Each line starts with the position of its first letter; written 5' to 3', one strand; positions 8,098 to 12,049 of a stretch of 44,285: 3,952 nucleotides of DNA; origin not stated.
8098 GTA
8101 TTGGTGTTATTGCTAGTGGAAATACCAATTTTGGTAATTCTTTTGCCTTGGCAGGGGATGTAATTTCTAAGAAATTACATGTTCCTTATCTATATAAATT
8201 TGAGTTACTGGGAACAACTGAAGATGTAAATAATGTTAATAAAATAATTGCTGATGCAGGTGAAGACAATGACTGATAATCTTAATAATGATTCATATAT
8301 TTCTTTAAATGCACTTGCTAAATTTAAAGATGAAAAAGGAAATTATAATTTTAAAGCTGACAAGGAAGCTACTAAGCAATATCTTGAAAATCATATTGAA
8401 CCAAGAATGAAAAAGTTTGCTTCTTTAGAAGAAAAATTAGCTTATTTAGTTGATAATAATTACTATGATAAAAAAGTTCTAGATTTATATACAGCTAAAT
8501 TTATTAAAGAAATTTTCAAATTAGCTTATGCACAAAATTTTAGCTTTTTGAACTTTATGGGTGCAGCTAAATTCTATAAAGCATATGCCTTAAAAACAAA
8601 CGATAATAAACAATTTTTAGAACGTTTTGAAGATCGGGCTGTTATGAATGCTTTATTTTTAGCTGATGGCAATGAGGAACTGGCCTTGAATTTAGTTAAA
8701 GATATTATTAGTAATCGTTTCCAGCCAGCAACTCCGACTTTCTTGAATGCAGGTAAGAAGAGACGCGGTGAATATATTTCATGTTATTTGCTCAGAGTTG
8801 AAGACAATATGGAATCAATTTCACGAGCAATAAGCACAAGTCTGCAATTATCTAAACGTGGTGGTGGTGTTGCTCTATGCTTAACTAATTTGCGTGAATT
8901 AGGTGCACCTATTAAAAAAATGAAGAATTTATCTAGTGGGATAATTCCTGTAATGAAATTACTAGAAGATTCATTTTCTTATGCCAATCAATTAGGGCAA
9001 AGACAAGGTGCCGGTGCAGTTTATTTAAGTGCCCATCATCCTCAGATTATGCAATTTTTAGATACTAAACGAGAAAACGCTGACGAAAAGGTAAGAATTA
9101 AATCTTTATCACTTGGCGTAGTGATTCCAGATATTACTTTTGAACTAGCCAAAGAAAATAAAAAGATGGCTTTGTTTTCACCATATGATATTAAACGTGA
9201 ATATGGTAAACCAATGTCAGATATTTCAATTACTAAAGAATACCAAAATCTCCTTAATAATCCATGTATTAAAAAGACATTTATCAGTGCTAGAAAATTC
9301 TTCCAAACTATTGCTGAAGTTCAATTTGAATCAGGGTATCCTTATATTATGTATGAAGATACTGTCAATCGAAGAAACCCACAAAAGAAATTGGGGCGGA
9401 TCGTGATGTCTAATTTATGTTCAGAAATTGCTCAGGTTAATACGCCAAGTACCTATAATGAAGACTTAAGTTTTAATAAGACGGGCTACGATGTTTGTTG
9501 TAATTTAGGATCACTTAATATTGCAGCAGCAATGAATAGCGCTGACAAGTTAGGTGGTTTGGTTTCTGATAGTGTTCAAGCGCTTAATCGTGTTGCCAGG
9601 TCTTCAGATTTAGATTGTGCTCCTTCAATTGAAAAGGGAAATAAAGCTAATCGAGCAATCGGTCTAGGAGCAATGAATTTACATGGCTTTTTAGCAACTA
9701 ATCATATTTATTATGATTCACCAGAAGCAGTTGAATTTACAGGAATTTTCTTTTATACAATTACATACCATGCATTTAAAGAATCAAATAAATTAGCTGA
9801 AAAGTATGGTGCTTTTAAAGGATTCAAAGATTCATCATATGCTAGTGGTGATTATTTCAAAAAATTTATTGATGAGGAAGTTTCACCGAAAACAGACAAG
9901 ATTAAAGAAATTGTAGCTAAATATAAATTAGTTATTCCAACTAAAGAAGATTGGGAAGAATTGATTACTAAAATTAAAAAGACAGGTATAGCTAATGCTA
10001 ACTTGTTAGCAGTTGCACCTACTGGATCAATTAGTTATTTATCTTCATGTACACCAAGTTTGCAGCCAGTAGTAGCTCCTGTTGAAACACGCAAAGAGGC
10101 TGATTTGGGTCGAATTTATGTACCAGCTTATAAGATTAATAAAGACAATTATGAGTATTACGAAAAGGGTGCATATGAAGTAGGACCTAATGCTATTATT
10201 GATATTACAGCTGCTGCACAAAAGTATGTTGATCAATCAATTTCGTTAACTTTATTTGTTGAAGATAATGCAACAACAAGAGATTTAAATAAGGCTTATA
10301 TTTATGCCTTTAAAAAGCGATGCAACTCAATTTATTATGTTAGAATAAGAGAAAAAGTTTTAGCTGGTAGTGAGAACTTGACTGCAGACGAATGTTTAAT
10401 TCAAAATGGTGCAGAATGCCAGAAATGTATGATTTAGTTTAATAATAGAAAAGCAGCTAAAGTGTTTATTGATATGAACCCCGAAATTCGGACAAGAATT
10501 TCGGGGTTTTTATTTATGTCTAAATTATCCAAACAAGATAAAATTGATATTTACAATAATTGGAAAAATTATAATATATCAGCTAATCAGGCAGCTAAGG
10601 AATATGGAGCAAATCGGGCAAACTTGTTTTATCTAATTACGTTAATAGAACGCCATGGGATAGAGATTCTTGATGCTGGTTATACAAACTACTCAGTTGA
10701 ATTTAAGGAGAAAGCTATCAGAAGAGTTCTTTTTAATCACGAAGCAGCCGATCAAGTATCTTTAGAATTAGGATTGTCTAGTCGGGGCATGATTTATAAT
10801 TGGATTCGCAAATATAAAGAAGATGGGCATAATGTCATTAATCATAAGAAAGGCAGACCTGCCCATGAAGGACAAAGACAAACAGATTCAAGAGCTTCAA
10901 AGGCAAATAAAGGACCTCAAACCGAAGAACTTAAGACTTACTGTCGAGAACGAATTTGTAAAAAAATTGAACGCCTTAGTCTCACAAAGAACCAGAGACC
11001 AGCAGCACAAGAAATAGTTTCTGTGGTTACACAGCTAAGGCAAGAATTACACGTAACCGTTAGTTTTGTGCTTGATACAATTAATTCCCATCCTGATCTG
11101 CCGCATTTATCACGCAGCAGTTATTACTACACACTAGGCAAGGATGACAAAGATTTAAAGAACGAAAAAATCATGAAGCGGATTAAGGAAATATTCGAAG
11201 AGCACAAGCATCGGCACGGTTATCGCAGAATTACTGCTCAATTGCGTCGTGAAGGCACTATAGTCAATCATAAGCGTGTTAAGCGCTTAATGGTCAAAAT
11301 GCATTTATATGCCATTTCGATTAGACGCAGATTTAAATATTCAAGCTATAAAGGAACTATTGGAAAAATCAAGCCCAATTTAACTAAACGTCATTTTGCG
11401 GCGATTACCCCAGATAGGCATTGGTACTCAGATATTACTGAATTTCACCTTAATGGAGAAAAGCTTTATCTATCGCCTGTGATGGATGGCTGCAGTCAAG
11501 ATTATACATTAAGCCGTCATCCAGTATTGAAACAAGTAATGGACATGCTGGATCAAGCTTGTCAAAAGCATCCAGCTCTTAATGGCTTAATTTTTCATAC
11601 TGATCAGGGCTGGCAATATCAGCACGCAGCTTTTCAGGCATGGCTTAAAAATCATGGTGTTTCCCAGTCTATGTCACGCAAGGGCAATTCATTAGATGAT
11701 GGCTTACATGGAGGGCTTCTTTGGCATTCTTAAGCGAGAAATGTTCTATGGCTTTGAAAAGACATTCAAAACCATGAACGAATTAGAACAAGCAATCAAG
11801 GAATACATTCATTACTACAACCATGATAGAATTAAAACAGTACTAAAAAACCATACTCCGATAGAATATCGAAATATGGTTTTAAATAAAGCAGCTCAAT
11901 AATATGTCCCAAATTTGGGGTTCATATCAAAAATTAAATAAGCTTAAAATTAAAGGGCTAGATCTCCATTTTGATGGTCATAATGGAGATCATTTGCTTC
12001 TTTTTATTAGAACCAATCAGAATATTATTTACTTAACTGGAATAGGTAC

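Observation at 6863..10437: Plasmid-borne nrdF-nrdI-nrdE operon whose NrdF has the Val/Pro/Lys substitutions of metal-free class Ie RNR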

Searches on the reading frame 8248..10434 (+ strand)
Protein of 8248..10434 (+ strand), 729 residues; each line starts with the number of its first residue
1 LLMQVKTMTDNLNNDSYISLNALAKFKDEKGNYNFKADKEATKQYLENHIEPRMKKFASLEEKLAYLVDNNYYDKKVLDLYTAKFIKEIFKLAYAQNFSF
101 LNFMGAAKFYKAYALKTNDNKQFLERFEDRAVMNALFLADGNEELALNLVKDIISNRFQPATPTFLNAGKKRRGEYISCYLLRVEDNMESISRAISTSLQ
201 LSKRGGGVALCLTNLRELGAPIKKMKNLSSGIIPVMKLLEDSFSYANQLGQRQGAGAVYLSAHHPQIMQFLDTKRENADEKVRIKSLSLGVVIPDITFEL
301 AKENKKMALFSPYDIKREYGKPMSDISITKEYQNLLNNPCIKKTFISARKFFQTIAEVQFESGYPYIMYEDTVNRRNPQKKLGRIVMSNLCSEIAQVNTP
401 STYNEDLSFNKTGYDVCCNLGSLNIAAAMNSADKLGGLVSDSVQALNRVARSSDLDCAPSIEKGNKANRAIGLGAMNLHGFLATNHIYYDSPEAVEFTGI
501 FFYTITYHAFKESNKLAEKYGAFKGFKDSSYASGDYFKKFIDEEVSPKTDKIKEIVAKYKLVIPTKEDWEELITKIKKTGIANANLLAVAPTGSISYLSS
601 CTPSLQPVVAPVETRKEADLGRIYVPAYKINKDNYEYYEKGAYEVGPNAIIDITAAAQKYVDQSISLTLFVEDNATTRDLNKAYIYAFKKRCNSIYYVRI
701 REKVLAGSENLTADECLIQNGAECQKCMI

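Call 4: search_protein_families(library=ncbifam, proteins=[window:8248-10434:+])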
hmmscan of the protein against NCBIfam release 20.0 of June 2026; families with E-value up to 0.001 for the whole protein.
window:8248-10434:+ (729 aa): 20 families
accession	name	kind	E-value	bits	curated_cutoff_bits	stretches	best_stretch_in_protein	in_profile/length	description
TIGR04170.1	RNR_1b_NrdE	exception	5e-298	990.2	750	1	17-716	2-696/698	class 1b ribonucleoside-diphosphate reductase subunit alpha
TIGR02506.1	NrdE_NrdA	equivalog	2e-167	558.3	341.05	1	103-701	1-616/616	ribonucleoside-diphosphate reductase subunit alpha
NF006665.0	PRK09209.1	equivalog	4e-116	389.1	1057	1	16-704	67-752/761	ribonucleoside-diphosphate reductase subunit alpha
NF009028.0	PRK12364.1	equivalog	1.2e-92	311.3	1377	1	54-702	189-831/842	ribonucleoside-diphosphate reductase subunit alpha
NF005483.0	PRK07088.1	equivalog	2.6e-91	306.9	1214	1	47-702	102-753/764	ribonucleoside-diphosphate reductase subunit alpha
NF006279.0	PRK08447.1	equivalog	1.7e-89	301.3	1082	2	95-412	132-447/789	ribonucleoside-diphosphate reductase subunit alpha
TIGR02504.1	NrdJ_Z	equivalog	1.7e-79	268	399.95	2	143-622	46-487/606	adenosylcobalamin-dependent ribonucleoside-diphosphate reductase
NF005544.0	PRK07207.1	equivalog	9.1e-77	258.7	965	2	59-608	258-790/965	ribonucleoside-diphosphate reductase subunit alpha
NF006577.0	PRK09102.1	equivalog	8.9e-73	245.5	620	2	97-529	21-416/604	ribonucleoside-diphosphate reductase subunit alpha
NF009029.0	PRK12365.1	equivalog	1.1e-69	235.6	1350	2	67-609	346-874/1046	ribonucleoside-diphosphate reductase subunit alpha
NF005101.0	PRK06539.1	equivalog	6.2e-64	216.3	988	2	63-615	113-648/822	ribonucleoside-diphosphate reductase subunit alpha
NF006417.0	PRK08665.1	equivalog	1.2e-60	205.6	961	2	149-619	68-455/759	vitamin B12-dependent ribonucleotide reductase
NF006578.0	PRK09103.1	equivalog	8.8e-58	195.9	813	1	58-725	100-755/761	class 1a ribonucleoside-diphosphate reductase subunit alpha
NF005010.0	PRK06406.1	subfamily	6.9e-49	166.8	1125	3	124-314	199-384/771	vitamin B12-dependent ribonucleotide reductase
TIGR02510.1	NrdE-prime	equivalog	1.6e-45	155.7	602.25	3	95-310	12-218/560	ribonucleoside-diphosphate reductase subunit alpha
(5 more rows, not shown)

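Call 32: search_solved_structures(query=window:8269-10434:+, show_alignments=1, max_evalue=1e-50)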
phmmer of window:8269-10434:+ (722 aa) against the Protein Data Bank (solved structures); distinct sequences matched with E-value up to 1e-50: 5.
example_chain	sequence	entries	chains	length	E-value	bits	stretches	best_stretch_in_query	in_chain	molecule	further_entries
1pem_A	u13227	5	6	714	3.9e-256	854.8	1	9-703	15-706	Ribonucleoside-diphosphate reductase 2 alpha chain | RIBONUCLEOSIDE-DIPHOSPHATE REDUCTASE 2 ALPHA SUBUNIT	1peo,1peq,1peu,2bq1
9l6o_F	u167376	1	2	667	4e-256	854.8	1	24-692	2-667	Ribonucleoside-diphosphate reductase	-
6cgl_A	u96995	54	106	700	1.8e-185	621.4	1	21-695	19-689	Ribonucleoside-diphosphate reductase | Ribonucleoside-diphosphate reductase subunit alpha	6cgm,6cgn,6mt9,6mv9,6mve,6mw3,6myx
7agj_A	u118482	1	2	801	2.6e-77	263.9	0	323-695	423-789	Ribonucleoside-diphosphate reductase subunit alpha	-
5im3_A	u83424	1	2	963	5.6e-58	200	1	94-603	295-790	Ribonucleoside-diphosphate reductase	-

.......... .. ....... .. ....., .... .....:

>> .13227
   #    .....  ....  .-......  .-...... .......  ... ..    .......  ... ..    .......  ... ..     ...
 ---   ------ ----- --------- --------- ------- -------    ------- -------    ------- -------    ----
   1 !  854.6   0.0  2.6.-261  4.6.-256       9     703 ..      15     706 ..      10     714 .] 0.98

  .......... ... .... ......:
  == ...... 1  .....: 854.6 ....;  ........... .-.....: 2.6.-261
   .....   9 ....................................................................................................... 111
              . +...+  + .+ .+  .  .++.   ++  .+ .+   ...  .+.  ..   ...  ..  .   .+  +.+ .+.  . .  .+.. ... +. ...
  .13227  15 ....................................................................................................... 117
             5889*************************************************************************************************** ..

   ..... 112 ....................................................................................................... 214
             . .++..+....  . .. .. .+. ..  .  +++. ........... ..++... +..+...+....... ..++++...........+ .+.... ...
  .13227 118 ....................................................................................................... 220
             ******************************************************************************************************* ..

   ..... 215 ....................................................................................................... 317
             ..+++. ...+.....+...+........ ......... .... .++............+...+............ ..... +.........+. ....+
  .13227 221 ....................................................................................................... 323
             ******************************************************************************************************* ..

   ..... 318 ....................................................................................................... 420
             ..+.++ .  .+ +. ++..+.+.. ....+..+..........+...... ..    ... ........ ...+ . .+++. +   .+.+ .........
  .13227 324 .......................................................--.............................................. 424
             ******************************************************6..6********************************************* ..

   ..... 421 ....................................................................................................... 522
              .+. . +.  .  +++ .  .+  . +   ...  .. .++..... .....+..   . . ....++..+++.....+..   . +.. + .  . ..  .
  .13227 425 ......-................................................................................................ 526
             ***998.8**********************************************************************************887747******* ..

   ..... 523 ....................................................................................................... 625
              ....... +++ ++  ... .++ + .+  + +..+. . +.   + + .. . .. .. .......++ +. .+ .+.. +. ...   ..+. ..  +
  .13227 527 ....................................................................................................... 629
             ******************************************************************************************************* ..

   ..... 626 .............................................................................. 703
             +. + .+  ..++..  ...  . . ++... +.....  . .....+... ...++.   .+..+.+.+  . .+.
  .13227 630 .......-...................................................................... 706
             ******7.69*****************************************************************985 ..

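Call 36: search_protein_families(library=pfam, proteins=[window:8269-10434:+], max_evalue=0.01)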
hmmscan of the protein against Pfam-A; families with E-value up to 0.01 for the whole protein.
window:8269-10434:+ (722 aa): 3 families
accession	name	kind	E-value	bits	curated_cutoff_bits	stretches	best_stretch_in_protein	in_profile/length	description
PF02867.20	Ribonuc_red_lgC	-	9.7e-158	526.5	23.9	1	171-691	2-523/523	Ribonucleotide reductase, barrel domain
PF08343.15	RNR_N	-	1.6e-26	92.6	29.4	1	10-91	1-82/82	Ribonucleotide reductase N-terminal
PF00317.26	Ribonuc_red_lgN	-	6.6e-16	58.6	28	1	93-166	2-77/77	Ribonucleotide reductase, all-alpha domain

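Call 46: find_encoding_contigs(protein=window:8269-10434:+, flank=9000, max_places=10)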
Protein window:8269-10434:+ (722 aa): 23 contigs read that carry it; 10 places shown.
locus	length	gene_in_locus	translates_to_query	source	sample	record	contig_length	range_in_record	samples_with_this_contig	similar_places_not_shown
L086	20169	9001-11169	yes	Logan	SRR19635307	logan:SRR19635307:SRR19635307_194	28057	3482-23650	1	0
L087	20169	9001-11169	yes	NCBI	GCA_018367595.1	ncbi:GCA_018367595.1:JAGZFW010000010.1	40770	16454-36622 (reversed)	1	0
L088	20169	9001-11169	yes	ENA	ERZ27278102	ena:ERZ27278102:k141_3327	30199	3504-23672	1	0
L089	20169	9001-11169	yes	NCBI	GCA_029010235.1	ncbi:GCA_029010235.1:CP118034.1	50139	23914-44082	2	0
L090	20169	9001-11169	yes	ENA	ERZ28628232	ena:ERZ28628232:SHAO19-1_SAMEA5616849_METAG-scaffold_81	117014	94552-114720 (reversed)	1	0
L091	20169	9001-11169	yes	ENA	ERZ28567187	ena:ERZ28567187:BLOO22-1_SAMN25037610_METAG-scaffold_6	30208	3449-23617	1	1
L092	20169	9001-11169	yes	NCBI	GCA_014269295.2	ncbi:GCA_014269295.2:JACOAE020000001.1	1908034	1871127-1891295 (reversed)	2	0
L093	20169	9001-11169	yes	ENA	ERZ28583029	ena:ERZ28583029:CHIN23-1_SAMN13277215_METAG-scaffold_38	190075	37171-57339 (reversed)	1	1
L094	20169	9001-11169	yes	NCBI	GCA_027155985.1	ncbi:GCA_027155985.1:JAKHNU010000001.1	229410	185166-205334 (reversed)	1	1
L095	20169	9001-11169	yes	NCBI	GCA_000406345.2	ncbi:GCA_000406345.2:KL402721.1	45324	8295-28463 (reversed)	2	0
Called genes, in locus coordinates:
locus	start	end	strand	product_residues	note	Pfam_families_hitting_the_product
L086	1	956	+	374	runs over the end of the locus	PF19361:DUF5937, PF01022:HTH_5, PF12840:HTH_20 (weak)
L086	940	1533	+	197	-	-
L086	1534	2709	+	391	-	PF03352:Adenine_glyco, PF00293:NUDIX, PF21906:WHD_NrtR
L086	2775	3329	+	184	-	PF00857:Isochorismatase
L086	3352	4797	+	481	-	PF17767:NAPRTase_N, PF02749:QRPTase_N (weak), PF04095:NAPRTase, PF17956:NAPRTase_C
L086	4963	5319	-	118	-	-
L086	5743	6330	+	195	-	PF00239:Resolvase, PF02796:HTH_7 (weak)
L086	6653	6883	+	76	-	PF13936:HTH_38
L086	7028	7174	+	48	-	-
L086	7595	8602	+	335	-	PF00268:Ribonuc_red_sm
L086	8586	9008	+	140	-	PF07972:Flavodoxin_NdrI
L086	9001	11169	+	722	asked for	PF08343:RNR_N, PF00317:Ribonuc_red_lgN, PF02867:Ribonuc_red_lgC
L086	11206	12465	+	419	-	PF13518:HTH_28 (weak), PF13276:HTH_21, PF00665:rve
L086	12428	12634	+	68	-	PF13683:rve_3, PF13333:rve_2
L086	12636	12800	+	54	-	-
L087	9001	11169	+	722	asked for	PF08343:RNR_N, PF00317:Ribonuc_red_lgN, PF02867:Ribonuc_red_lgC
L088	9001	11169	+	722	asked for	PF08343:RNR_N, PF00317:Ribonuc_red_lgN, PF02867:Ribonuc_red_lgC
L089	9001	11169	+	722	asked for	PF08343:RNR_N, PF00317:Ribonuc_red_lgN, PF02867:Ribonuc_red_lgC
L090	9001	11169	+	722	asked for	PF08343:RNR_N, PF00317:Ribonuc_red_lgN, PF02867:Ribonuc_red_lgC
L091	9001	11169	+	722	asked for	PF08343:RNR_N, PF00317:Ribonuc_red_lgN, PF02867:Ribonuc_red_lgC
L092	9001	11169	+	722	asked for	PF08343:RNR_N, PF00317:Ribonuc_red_lgN, PF02867:Ribonuc_red_lgC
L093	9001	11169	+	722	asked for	PF08343:RNR_N, PF00317:Ribonuc_red_lgN, PF02867:Ribonuc_red_lgC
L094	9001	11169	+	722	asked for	PF08343:RNR_N, PF00317:Ribonuc_red_lgN, PF02867:Ribonuc_red_lgC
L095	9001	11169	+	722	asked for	PF08343:RNR_N, PF00317:Ribonuc_red_lgN, PF02867:Ribonuc_red_lgC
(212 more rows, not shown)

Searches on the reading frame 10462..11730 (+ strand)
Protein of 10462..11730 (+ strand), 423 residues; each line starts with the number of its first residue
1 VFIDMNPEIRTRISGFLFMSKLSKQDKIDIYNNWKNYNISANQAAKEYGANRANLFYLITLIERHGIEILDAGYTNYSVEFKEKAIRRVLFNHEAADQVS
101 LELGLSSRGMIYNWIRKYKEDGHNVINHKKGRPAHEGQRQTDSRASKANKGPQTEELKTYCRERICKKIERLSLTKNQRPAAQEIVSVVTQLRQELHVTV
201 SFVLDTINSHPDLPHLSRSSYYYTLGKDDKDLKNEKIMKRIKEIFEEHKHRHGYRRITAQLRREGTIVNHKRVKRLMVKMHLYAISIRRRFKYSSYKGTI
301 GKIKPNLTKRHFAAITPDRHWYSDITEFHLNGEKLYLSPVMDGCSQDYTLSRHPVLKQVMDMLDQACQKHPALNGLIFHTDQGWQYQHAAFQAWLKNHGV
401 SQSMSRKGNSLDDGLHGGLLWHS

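Call 36: search_protein_families(library=pfam, proteins=[window:10462-11730:+], max_evalue=0.01)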
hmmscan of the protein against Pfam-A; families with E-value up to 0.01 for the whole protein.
window:10462-11730:+ (423 aa): 6 families
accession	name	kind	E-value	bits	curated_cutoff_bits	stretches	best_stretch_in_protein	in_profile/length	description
PF00665.32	rve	-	1.3e-19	70.7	32.6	1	317-410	4-102/102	Integrase core domain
PF13276.12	HTH_21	-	1.7e-18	67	28.1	1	234-290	3-60/60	HTH-like domain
PF13518.12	HTH_28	-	9.2e-08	32.5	25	1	81-134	1-52/52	Helix-turn-helix domain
PF13565.12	HTH_32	-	5.9e-05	24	33.7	0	235-277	31-73/73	Homeodomain-like domain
PF01527.26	HTH_Tnp_1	-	0.00015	22.3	24.1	1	76-123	6-51/75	Transposase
PF13551.12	HTH_29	-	0.0024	18.4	28.1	0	98-137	17-61/64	Winged helix-turn helix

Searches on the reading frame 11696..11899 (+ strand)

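Call 36: search_protein_families(library=pfam, proteins=[window:11696-11899:+], max_evalue=0.01)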
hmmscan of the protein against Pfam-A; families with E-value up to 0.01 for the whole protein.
window:11696-11899:+ (68 aa): 2 families
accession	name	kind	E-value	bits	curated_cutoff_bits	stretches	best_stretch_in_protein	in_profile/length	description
PF13333.12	rve_2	-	2.7e-25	88.7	22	1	6-63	1-56/56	Integrase core domain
PF13683.12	rve_3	-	6.8e-08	32.6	26.5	1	3-55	17-67/67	Integrase core domain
